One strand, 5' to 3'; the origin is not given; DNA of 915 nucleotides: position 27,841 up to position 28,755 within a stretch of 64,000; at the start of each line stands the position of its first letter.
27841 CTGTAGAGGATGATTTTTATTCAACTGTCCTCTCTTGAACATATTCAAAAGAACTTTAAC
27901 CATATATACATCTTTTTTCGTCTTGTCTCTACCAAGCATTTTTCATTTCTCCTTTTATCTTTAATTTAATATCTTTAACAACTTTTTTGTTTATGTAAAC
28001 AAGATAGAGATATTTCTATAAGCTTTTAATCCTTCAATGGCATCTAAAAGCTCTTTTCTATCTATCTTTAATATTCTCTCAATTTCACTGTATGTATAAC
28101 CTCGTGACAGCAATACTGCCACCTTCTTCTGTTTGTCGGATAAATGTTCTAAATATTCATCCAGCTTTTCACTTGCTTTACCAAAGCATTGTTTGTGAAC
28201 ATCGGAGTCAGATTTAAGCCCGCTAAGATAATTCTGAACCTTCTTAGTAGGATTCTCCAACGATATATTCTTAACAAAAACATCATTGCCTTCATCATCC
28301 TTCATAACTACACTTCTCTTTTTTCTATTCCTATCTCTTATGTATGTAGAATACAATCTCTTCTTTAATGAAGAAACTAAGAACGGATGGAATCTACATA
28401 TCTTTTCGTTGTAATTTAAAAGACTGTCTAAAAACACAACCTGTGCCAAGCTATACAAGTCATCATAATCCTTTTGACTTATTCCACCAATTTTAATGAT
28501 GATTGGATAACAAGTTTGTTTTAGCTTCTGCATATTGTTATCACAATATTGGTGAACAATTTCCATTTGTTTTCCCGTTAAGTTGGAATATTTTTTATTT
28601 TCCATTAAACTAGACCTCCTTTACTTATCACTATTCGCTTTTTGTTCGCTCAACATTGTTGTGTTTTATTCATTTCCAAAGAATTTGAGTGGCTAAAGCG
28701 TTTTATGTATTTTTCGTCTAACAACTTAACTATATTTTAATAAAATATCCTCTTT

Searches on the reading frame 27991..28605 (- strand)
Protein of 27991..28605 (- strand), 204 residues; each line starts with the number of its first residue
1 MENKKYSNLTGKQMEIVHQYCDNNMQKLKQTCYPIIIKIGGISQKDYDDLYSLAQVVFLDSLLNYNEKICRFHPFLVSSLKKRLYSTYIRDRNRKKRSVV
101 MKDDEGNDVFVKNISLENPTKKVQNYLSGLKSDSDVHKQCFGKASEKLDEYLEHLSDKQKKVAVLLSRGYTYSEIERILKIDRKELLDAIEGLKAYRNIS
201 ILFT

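Call 3: search_protein_families(library=pfam, proteins=[window:27991-28605:-], max_evalue=0.1)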
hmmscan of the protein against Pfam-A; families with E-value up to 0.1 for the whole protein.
window:27991-28605:- (204 aa): 6 families
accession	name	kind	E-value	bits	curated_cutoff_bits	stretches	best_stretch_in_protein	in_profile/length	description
PF21981.2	RecX_HTH3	-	0.027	15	26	1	157-179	26-48/48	RecX, third three-helix domain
PF08281.18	Sigma70_r4_2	-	0.046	13.8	25.7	0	146-182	2-39/54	Sigma-70, region 4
PF19065.6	P8_CR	-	0.064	13.7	26.9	0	20-69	15-66/124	Minor capsid protein P8 central region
PF21476.4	PF0610-like_N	-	0.065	13.9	33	0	163-191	8-36/50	PF0610-like, N-terminal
PF09989.15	DUF2229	-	0.09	12.8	29.4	0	66-173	91-194/218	CoA enzyme activase uncharacterised domain (DUF2229)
PF07522.19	DRMBL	-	0.095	13.3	22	0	132-175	12-56/108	DNA repair metallo-beta-lactamase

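Call 5: search_protein_families(library=phrogs, proteins=[window:27991-28605:-], max_evalue=0.01)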
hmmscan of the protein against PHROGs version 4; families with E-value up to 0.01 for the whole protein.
window:27991-28605:- (204 aa): 1 family
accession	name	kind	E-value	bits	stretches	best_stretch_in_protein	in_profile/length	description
phrog_1740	-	transcription regulation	1.6e-05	24.6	1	26-183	67-198/567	RNA polymerase sigma factor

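Call 8: search_protein_families(library=ncbifam, proteins=[window:27991-28605:-], max_evalue=1)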
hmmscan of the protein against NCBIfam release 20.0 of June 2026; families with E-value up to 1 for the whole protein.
window:27991-28605:- (204 aa): 12 families
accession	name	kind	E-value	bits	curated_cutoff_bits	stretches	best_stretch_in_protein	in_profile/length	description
TIGR02937.1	sigma70-ECF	superfamily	1.1e-08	34.9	42.9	1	30-184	12-148/165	sigma-70 family RNA polymerase sigma factor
NF006178.0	PRK08311.2-6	equivalog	0.002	17.7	306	1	38-124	39-124/236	RNA polymerase sigma factor SigI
TIGR00721.1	tfx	subfamily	0.0022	17.9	60.25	1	154-191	6-42/137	Tfx family DNA-binding protein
NF049932.1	TranspRegBtr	equivalog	0.014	13.9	900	1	20-79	321-380/531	bacillibactin transport transcriptional regulator Btr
NF006176.0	PRK08311.2-4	equivalog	0.015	14.7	260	1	21-97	28-104/249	RNA polymerase sigma factor SigI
NF007216.0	PRK09638.1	equivalog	0.017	14.9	194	1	146-182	115-155/180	RNA polymerase sigma factor SigY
TIGR02980.1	SigBFG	subfamily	0.027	14.2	234.35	1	145-201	82-138/227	SigB/SigF/SigG family RNA polymerase sigma factor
NF058625.1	sigma_PG0214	equivalog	0.056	13.2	130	1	142-184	101-144/170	GFO_1088 family ECF-type sigma factor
TIGR03837.1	efp_Arg_rhamno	equivalog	0.087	12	347.05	1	130-183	176-230/371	elongation factor P maturation arginine rhamnosyltransferase EarP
NF045758.2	YlxM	equivalog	0.094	12.8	80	0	148-191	10-54/72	YlxM family DNA-binding protein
NF009195.0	PRK12543.1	subfamily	0.16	11.5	197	1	143-181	119-158/192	RNA polymerase sigma factor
TIGR02467.1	CbiE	equivalog_domain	0.18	11.2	92.9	1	140-183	45-90/204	precorrin-6y C5,15-methyltransferase (decarboxylating) subunit CbiE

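Call 50: search_solved_structures(query=A2, max_evalue=1, show_alignments=1)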
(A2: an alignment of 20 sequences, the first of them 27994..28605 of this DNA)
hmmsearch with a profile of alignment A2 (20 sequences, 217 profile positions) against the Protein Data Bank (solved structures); distinct sequences matched with E-value up to 1: 107 (the best 60 are shown).
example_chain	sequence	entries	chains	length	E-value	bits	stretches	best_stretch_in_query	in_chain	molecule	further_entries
8vd6_A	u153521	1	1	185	1.5e-09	40.9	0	171-201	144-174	CAP REPEAT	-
1rp3_A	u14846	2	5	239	6.7e-09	38.8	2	124-197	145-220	RNA polymerase sigma factor SIGMA-28 (FliA) | RNA polymerase sigma factor FliA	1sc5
3mzy_A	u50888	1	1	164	1.1e-08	38.1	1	49-206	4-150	RNA polymerase sigma-H factor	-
8h3v_G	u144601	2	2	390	3.7e-07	33.2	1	51-198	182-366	RNA polymerase sigma factor SigA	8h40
8gzg_F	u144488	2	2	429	7.2e-06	28.9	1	51-213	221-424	RNA polymerase sigma factor SigA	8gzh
7ckq_F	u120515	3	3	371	1.3e-05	28.1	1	50-102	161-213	RNA polymerase sigma factor SigA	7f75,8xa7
8k60_F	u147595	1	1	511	2.3e-05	27.3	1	51-101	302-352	RNA polymerase principal sigma factor HrdB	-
7vpz_F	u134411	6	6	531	2.8e-05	27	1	51-101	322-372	RNA polymerase principal sigma factor HrdB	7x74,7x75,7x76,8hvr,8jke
7vpd_F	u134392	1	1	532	2.8e-05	27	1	51-101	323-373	RNA polymerase sigma factor SigA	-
7lq4_A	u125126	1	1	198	4.7e-05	26.3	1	46-94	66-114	WhiG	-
7pp4_f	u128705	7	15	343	5.1e-05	26.1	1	49-176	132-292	RNA polymerase sigma factor SigB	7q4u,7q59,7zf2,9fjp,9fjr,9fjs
9dvs_G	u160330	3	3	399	8.2e-05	25.5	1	51-198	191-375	RNA polymerase sigma factor SigA1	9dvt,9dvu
8b3z_A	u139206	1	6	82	9.6e-05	25.3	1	39-96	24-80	RNA polymerase sigma factor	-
5tw1_F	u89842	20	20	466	9.7e-05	25.2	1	49-176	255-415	RNA polymerase sigma factor SigA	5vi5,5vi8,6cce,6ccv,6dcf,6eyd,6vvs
6pmi_F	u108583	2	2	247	0.00012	25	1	47-100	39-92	RNA polymerase sigma factor FliA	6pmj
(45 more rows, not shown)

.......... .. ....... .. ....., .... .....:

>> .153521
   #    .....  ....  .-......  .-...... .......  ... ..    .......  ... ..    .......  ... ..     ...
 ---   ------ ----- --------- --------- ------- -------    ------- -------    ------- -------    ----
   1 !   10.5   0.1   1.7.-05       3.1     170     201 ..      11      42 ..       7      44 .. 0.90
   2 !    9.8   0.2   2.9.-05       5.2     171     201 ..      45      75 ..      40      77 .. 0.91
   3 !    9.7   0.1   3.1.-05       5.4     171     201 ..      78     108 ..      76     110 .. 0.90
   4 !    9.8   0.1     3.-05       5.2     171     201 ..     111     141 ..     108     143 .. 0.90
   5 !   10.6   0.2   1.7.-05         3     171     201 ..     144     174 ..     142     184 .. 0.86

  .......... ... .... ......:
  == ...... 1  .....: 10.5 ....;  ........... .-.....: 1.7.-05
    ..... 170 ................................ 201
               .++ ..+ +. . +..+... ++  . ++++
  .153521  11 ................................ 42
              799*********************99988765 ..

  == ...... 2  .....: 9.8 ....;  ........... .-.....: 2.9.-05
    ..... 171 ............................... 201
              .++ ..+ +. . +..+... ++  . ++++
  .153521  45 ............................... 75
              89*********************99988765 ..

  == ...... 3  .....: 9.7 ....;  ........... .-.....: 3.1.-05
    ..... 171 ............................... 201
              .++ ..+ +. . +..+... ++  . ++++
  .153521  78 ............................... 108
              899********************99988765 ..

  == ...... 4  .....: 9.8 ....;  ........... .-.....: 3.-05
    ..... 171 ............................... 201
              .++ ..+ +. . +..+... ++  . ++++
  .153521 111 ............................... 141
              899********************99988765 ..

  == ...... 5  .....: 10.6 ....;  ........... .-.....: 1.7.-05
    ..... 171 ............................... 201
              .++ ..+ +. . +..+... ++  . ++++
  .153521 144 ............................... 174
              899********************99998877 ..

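Call 51: search_protein_families(library=pfam, alignment_id=A2, max_evalue=0.01)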
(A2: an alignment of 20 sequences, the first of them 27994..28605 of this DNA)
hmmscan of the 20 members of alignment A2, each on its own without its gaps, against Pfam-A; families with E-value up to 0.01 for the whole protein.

A. member 1, window:27994-28605:- (204 aa): 0 families

B. families by the number of members that match (of 20 scanned): 7 families
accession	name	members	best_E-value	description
PF04542.20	Sigma70_r2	12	8.7e-08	Sigma-70 region 2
PF00196.25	GerE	3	0.0014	Bacterial regulatory proteins, luxR family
PF08281.18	Sigma70_r4_2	2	0.00056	Sigma-70, region 4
PF03735.19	ENT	2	0.00073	ENT domain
PF04539.22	Sigma70_r3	1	9.1e-05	Sigma-70 region 3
PF07638.17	Sigma70_ECF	1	0.0013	ECF sigma factor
PF14823.11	Sirohm_synth_C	1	0.0054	Sirohaem biosynthesis protein C-terminal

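Call 85: find_homologous_proteins(query=A2, max_evalue=0.00001)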
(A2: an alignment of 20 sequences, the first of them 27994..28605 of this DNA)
Query A2 (20 sequences) (204 aa, profile of the alignment): 26 proteins with E <= 0.00001 among 2412 candidates.
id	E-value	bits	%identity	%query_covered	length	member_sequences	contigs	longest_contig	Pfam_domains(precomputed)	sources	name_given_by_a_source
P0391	2.5e-73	264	65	100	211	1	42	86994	-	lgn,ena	-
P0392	3.6e-73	264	64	100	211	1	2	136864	-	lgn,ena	-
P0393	5.8e-73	263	65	100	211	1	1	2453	-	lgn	-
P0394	9.1e-73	262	64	100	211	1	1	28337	-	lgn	-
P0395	1.2e-72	262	65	100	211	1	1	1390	-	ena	-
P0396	1.5e-72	262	65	100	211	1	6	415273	-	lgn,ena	-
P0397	1.7e-72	261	64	100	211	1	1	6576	-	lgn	-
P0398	3.7e-72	260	96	100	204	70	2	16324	-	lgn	-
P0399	3.1e-70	254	43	96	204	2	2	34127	-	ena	-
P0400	1.2e-68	249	27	96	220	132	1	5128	PF04542.21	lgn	-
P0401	2.1e-68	248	44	94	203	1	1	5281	-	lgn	-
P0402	4.3e-68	247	41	96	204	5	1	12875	-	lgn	-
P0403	2.0e-67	245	44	97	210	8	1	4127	-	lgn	-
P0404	2.4e-67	245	44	96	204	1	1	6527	-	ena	-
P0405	3.2e-67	244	45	96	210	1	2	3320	-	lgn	-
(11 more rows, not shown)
